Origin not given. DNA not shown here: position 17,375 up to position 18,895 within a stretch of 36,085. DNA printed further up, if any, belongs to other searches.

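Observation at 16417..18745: Lys-to-His DegT-family enzyme next to Gmd: predicted GDP-3,6-dideoxyhexose (colitose-like) branch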

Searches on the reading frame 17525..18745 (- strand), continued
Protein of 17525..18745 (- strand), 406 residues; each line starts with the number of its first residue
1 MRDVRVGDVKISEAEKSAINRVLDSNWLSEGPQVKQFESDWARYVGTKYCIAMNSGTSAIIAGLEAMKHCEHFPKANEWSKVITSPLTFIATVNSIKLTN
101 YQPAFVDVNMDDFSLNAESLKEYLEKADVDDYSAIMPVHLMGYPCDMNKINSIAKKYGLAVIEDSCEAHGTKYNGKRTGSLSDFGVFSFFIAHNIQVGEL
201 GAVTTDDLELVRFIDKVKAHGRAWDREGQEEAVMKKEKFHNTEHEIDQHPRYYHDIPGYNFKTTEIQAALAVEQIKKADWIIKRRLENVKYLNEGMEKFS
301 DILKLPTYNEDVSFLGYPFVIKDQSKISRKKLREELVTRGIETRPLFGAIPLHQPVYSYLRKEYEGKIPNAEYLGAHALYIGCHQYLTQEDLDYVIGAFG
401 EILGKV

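Call 87: search_protein_representatives(protein=window:17525-18745:-)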
Query: 406 residues. Proteins with E-value up to 0.001 (for the whole library): 43767; up to 1e-10: 22398; up to 1e-30: 1971. The best 150 are listed.
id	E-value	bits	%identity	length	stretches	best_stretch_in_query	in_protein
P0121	1.0e-117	409.9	49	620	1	5-403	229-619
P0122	1.3e-116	406.2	49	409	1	4-404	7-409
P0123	1.8e-107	376.1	44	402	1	4-403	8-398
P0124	3.0e-102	358.9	45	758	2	155-405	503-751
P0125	3.1e-99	349.0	42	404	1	4-402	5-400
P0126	1.3e-94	333.7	44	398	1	1-403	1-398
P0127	1.4e-94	333.7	51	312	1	90-402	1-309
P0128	1.2e-89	317.4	41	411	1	2-397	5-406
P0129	1.3e-87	310.8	41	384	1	4-397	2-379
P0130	7.3e-87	308.2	46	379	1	1-403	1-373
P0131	6.4e-86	305.2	40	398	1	6-397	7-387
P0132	1.4e-85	304.0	39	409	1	2-399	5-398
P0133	2.4e-84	300.0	52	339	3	135-348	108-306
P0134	2.0e-83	297.0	54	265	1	134-403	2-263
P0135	3.7e-83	296.1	40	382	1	2-403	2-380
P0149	1.6e-66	241.3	36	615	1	19-402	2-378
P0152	2.8e-63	230.6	36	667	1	5-401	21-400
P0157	7.9e-61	222.5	36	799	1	2-398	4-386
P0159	1.9e-60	221.3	35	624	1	7-403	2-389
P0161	8.0e-59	215.9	36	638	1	4-396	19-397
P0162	4.5e-58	213.5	37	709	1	14-400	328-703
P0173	8.5e-54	199.4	34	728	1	17-396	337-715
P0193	6.9e-51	189.8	35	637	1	4-404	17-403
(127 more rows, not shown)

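Call 89: search_protein_families(library=pfam, proteins=[P0121, P0124, P0149, P0152, P0157, P0159, P0161, P0162, P0173, P0193], max_evalue=0.00001)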
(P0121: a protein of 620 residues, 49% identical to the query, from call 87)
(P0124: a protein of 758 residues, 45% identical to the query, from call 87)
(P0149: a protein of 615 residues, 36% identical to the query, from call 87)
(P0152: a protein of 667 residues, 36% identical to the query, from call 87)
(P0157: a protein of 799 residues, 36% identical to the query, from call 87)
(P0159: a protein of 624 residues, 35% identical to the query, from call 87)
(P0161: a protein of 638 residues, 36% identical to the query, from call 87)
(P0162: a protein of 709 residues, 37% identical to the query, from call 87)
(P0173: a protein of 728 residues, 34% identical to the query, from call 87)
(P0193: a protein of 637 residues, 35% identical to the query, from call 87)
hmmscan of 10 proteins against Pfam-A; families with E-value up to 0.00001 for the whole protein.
P0121 (620 aa): 3 families
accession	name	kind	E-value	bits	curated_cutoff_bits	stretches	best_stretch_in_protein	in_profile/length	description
PF01041.23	DegT_DnrJ_EryC1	-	2.3e-82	277.5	19.8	1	235-615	3-359/360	DegT/DnrJ/EryC1/StrS aminotransferase family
PF13489.12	Methyltransf_23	-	3e-14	53.5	27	1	76-170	23-116/164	Methyltransferase domain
PF08242.18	Methyltransf_12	-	6.2e-09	36.9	30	1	80-167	1-97/98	Methyltransferase domain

P0124 (758 aa): 3 families
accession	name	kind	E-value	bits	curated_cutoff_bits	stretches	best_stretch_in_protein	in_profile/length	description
PF01041.23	DegT_DnrJ_EryC1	-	1.6e-65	222.1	19.8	2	16-166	6-152/360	DegT/DnrJ/EryC1/StrS aminotransferase family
PF14890.11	Intein_splicing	-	1.2e-12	48.3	35.8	1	176-514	11-155/155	Intein splicing domain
PF14528.11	LAGLIDADG_3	-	1.2e-09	38.8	22.5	1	379-426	5-58/82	LAGLIDADG-like domain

P0149 (615 aa): 3 families
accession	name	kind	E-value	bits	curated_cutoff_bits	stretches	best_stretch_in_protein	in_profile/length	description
PF01041.23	DegT_DnrJ_EryC1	-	7.8e-99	331.7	19.8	1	2-375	11-359/360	DegT/DnrJ/EryC1/StrS aminotransferase family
PF00535.33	Glycos_transf_2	-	6.7e-19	68.9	23.3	1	393-550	1-165/168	Glycosyl transferase family 2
PF00155.27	Aminotran_1_2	-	4.2e-07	29.9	19.7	1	7-107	32-147/361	Aminotransferase class I and II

P0152 (667 aa): 3 families
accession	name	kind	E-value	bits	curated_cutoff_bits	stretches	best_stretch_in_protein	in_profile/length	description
PF01041.23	DegT_DnrJ_EryC1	-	3.8e-101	339.3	19.8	1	28-398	4-359/360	DegT/DnrJ/EryC1/StrS aminotransferase family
PF00535.33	Glycos_transf_2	-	5.2e-23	82.2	23.3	1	417-565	1-143/168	Glycosyl transferase family 2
PF10111.15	Glyco_tranf_2_2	-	3.4e-09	37.1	27.3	1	433-540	16-125/276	Glycosyltransferase like family 2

P0157 (799 aa): 5 families
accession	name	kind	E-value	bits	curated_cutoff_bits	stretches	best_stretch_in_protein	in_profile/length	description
PF01041.23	DegT_DnrJ_EryC1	-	4.2e-96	322.8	19.8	1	18-387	8-359/360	DegT/DnrJ/EryC1/StrS aminotransferase family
PF00534.26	Glycos_transf_1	-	2.1e-40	138.5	26.4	1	611-772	11-170/172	Glycosyl transferases group 1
PF13692.12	Glyco_trans_1_4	-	1.7e-32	113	27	1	617-758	3-140/142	Glycosyl transferases group 1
PF01053.26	Cys_Met_Meta_PP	-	1.4e-06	27.5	27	1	34-289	52-268/381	Cys/Met metabolism PLP-dependent enzyme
PF13439.12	Glyco_transf_4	-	3.4e-06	27.6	28.5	0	406-585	1-167/170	Glycosyltransferase Family 4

P0159 (624 aa): 3 families
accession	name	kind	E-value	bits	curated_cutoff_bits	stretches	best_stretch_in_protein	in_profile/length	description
PF01041.23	DegT_DnrJ_EryC1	-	5e-92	309.3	19.8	1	9-385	6-359/360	DegT/DnrJ/EryC1/StrS aminotransferase family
PF00155.27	Aminotran_1_2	-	3.5e-07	30.2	19.7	1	27-153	40-187/361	Aminotransferase class I and II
PF00535.33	Glycos_transf_2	-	8.2e-07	29.5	23.3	1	405-559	2-165/168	Glycosyl transferase family 2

P0161 (638 aa): 1 family
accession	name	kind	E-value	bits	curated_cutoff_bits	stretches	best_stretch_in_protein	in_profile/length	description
PF01041.23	DegT_DnrJ_EryC1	-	1.4e-96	324.3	19.8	1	27-399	4-358/360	DegT/DnrJ/EryC1/StrS aminotransferase family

P0162 (709 aa): 6 families
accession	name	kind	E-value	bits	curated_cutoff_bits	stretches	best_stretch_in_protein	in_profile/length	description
PF01041.23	DegT_DnrJ_EryC1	-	3e-93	313.4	19.8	1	327-701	6-358/360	DegT/DnrJ/EryC1/StrS aminotransferase family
PF04321.23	RmlD_sub_bind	-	4.8e-59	200.2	27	1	3-274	2-273/287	RmlD substrate binding domain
PF01370.27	Epimerase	-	3.4e-20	72.9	20.9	1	4-213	1-239/240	NAD dependent epimerase/dehydratase family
PF16363.11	GDP_Man_Dehyd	-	1.8e-10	41.3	27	1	5-147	1-169/332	GDP-mannose 4,6 dehydratase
PF02719.21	Polysacc_synt_2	-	3e-07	30.3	20.2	1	37-147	56-154/293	Polysaccharide biosynthesis protein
PF01053.26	Cys_Met_Meta_PP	-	6e-07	28.8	27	1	347-468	54-175/381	Cys/Met metabolism PLP-dependent enzyme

P0173 (728 aa): 5 families
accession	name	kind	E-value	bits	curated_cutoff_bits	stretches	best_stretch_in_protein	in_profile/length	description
PF01041.23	DegT_DnrJ_EryC1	-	5.4e-86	289.5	19.8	1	336-718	8-359/360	DegT/DnrJ/EryC1/StrS aminotransferase family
PF04321.23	RmlD_sub_bind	-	3.2e-64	217.2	27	1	1-273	1-270/287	RmlD substrate binding domain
PF01370.27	Epimerase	-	8.9e-26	91.2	20.9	1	3-208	1-228/240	NAD dependent epimerase/dehydratase family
PF16363.11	GDP_Man_Dehyd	-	4.2e-11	43.3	27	1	38-231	56-263/332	GDP-mannose 4,6 dehydratase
PF02719.21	Polysacc_synt_2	-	4.3e-08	33.1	20.2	1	41-141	61-149/293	Polysaccharide biosynthesis protein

P0193 (637 aa): 2 families
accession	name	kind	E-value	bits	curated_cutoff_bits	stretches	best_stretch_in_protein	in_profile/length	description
PF01041.23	DegT_DnrJ_EryC1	-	4.1e-90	303.1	19.8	1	29-397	8-358/360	DegT/DnrJ/EryC1/StrS aminotransferase family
PF01053.26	Cys_Met_Meta_PP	-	2.4e-06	26.8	27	1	44-172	51-175/381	Cys/Met metabolism PLP-dependent enzyme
